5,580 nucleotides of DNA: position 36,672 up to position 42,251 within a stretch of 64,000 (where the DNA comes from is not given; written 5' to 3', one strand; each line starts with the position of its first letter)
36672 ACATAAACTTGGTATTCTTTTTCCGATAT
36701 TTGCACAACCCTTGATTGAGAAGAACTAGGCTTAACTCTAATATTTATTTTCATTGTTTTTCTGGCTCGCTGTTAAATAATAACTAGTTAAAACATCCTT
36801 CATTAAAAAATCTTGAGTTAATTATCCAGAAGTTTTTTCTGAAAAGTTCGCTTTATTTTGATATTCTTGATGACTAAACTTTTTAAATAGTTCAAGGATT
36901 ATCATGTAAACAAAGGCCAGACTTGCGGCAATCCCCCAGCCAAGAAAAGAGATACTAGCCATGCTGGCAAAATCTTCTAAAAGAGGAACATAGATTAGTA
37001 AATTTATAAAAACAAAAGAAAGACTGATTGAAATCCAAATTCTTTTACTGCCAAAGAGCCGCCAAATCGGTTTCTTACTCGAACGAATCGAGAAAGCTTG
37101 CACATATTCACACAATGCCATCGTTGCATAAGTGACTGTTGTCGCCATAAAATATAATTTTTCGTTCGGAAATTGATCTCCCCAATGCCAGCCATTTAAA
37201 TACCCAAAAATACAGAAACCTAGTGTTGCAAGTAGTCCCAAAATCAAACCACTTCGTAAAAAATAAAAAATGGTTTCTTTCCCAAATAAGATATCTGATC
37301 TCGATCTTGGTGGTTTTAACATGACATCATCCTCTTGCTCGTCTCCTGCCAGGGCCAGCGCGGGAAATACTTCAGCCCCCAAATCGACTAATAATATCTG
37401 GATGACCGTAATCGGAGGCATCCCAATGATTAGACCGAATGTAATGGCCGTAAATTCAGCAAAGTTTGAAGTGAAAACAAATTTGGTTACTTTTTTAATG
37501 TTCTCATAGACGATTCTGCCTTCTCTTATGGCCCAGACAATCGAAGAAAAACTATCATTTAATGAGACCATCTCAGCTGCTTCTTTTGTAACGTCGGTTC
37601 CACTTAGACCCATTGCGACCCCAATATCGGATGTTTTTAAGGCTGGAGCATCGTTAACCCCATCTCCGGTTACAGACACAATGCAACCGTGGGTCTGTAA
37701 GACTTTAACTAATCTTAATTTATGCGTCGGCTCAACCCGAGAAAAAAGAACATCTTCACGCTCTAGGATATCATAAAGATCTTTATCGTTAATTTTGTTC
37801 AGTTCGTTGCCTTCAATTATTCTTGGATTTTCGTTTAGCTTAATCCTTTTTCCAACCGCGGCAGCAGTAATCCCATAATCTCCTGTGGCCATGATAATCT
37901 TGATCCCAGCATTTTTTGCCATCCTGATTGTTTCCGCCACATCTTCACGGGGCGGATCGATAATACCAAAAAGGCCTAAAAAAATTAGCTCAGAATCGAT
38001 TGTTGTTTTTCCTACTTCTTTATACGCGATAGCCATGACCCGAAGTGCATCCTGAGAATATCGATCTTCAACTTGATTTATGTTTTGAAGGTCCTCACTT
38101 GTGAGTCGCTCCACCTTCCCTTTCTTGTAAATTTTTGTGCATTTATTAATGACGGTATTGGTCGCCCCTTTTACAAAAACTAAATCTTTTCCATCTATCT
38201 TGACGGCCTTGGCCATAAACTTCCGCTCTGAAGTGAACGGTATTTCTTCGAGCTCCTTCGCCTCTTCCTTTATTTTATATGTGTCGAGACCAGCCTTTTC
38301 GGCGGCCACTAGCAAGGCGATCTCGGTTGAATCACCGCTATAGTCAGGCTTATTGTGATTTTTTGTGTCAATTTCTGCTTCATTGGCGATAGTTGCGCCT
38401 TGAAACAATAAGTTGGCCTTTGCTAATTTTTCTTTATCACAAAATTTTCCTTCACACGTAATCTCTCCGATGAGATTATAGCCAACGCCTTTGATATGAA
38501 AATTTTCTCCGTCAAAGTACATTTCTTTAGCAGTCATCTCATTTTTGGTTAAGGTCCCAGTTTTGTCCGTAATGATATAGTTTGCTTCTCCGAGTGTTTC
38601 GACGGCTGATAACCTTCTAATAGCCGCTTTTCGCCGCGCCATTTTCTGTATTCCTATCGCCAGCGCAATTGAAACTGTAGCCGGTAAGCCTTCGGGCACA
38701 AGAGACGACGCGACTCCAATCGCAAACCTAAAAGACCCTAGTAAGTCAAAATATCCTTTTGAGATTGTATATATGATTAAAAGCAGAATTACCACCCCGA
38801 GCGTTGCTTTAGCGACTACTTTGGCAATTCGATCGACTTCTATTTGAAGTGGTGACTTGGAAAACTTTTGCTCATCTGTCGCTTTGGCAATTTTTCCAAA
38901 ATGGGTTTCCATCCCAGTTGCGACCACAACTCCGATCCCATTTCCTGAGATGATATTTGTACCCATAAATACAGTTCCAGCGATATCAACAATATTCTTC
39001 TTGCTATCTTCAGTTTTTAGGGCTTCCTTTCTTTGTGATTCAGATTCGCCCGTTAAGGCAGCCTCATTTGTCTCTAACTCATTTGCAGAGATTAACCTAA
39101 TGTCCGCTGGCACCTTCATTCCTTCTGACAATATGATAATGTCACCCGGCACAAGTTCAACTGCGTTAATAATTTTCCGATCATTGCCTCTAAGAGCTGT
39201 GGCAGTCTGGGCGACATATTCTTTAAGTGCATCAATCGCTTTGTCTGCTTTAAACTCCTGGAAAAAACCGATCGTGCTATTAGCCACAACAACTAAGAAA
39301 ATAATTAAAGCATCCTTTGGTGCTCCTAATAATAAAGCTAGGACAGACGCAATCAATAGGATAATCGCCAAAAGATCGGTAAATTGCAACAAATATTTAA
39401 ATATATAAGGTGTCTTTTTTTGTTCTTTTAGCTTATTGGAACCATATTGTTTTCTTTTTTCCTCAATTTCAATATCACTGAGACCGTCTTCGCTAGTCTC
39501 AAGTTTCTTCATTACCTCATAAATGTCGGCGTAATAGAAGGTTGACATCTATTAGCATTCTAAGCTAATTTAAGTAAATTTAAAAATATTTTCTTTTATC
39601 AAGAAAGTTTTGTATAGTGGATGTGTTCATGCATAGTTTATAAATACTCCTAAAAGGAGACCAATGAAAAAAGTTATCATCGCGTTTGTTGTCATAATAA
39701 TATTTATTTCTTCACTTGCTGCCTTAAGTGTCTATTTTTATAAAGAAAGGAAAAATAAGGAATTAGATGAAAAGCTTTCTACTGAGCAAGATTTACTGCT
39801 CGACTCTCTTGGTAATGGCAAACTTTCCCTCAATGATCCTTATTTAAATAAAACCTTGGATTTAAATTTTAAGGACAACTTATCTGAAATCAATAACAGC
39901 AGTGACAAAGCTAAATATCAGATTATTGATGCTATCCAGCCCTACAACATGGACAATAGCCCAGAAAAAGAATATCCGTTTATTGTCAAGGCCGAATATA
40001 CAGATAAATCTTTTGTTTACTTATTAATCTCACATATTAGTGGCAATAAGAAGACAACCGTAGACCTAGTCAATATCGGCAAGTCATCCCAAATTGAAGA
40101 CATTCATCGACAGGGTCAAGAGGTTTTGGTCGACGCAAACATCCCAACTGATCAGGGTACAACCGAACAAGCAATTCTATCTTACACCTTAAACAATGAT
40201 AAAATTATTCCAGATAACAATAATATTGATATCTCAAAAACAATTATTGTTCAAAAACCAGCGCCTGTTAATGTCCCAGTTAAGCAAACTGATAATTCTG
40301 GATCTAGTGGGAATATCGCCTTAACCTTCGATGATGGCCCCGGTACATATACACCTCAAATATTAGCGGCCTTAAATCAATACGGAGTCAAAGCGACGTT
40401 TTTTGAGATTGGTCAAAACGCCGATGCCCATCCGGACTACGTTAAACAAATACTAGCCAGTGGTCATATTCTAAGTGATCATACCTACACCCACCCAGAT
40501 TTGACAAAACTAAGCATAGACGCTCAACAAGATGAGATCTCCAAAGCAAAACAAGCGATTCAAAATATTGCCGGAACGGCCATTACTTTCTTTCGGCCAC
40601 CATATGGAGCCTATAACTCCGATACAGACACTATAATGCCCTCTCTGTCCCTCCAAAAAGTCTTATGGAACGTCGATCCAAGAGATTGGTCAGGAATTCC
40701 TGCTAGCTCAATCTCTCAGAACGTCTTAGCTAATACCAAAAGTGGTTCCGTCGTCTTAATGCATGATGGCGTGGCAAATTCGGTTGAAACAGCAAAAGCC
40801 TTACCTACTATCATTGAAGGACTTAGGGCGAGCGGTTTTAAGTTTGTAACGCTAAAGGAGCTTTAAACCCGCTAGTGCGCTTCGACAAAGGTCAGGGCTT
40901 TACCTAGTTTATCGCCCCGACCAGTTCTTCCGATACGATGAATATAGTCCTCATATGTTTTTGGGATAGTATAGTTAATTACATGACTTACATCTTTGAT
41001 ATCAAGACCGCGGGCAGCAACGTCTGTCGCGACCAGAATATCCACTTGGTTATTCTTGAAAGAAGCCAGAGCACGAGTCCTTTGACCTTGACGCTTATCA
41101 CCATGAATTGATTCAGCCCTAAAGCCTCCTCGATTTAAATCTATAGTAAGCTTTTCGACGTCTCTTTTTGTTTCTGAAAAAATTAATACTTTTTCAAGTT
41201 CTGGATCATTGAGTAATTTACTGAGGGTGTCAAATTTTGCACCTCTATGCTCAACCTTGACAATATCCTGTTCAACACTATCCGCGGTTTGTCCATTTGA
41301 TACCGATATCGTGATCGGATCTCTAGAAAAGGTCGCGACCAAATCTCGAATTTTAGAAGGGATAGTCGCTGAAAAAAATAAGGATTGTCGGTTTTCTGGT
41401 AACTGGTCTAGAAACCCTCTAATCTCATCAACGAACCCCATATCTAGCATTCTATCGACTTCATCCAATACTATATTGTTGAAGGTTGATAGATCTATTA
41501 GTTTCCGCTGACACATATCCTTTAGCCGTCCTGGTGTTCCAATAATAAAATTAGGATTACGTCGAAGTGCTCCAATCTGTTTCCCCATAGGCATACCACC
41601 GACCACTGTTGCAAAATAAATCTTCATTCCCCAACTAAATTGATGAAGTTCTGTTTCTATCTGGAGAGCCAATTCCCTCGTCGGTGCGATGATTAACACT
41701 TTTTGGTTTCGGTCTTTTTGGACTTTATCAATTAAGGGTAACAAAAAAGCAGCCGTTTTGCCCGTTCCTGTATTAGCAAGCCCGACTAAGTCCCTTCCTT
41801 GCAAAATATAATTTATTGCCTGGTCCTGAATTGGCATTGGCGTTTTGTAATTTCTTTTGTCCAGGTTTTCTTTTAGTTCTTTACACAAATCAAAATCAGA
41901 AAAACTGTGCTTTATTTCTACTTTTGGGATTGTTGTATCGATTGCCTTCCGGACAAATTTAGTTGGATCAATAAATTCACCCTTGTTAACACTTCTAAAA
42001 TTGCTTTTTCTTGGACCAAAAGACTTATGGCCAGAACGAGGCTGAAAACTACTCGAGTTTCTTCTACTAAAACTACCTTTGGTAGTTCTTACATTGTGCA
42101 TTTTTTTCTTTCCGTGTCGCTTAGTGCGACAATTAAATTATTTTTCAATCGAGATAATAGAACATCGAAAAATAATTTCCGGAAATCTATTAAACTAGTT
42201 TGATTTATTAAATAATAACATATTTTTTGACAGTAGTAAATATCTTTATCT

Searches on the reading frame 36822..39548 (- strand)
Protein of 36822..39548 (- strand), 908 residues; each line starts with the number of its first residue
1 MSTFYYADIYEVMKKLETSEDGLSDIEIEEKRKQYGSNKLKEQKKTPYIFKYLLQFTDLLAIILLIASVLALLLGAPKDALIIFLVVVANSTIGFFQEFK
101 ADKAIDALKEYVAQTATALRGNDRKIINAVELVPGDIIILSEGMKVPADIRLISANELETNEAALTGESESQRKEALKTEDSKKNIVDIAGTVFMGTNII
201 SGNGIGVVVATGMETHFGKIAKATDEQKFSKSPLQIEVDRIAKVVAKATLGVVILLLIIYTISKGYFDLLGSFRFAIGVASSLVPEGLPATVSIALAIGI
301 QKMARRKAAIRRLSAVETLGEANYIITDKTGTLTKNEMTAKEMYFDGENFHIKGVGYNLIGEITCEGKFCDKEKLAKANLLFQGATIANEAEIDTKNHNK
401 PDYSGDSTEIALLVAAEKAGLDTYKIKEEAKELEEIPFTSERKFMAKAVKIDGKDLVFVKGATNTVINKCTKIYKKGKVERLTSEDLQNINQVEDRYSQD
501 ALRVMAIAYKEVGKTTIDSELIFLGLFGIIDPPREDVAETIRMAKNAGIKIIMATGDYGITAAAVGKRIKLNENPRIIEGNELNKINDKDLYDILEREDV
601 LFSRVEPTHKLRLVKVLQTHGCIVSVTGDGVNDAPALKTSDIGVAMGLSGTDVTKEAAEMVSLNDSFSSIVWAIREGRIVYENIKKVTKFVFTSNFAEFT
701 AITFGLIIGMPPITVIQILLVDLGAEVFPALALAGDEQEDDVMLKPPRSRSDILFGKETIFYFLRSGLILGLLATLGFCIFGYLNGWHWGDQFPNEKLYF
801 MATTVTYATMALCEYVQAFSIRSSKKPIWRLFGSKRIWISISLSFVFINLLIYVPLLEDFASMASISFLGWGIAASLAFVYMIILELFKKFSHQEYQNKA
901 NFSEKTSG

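Call 69: search_protein_families(library=pfam, proteins=[window:36822-39548:-], max_evalue=0.00001)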
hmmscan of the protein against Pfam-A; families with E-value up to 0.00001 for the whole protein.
window:36822-39548:- (908 aa): 5 families
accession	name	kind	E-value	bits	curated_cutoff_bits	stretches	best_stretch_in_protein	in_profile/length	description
PF00122.25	E1-E2_ATPase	-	3.2e-42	144.5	28.1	1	112-306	3-181/181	E1-E2 ATPase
PF00689.26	Cation_ATPase_C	-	4.1e-37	128.1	27.3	1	712-891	3-175/175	Cation transporting ATPase, C-terminus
PF13246.12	Cation_ATPase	-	7e-22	77.7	21.7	1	387-473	2-91/91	Cation transport ATPase (P-type)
PF00690.31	Cation_ATPase_N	-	5e-19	68.2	20.4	1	7-70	4-68/69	Cation transporter/ATPase, N-terminus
PF00702.32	Hydrolase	-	2.3e-13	51.4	26.4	1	325-639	4-189/191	haloacid dehalogenase-like hydrolase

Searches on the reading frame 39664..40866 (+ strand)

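Call 69: search_protein_families(library=pfam, proteins=[window:39664-40866:+], max_evalue=0.00001)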
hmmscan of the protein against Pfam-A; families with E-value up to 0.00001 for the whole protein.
window:39664-40866:+ (400 aa): 1 family
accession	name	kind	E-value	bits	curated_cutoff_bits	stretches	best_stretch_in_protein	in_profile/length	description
PF01522.26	Polysacc_deac_1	-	1e-38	132.5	23.1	1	214-331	5-122/124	Polysaccharide deacetylase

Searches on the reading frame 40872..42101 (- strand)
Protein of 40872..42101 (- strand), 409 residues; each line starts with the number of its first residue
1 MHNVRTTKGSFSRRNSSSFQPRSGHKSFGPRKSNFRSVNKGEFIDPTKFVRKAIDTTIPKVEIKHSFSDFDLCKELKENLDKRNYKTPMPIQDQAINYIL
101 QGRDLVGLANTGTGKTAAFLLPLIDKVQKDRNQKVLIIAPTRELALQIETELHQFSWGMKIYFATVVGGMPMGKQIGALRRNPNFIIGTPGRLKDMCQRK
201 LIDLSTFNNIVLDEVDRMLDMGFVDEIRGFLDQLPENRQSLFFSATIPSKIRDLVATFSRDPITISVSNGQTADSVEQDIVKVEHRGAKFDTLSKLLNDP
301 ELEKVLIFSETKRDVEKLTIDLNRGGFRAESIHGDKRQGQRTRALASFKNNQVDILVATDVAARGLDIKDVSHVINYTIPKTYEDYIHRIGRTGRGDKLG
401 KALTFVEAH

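Call 69: search_protein_families(library=pfam, proteins=[window:40872-42101:-], max_evalue=0.00001)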
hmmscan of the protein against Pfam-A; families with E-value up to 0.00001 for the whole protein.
window:40872-42101:- (409 aa): 3 families
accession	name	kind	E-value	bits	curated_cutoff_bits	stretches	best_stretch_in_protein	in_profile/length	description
PF00270.35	DEAD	-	1.3e-47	162.1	26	1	90-253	2-166/167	DEAD/DEAH box helicase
PF00271.37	Helicase_C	-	3.1e-35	121.2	23.5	1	289-395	2-108/110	Helicase conserved C-terminal domain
PF04851.21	ResIII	-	4.5e-08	33.6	22.5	1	88-247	4-162/164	Type III restriction enzyme, res subunit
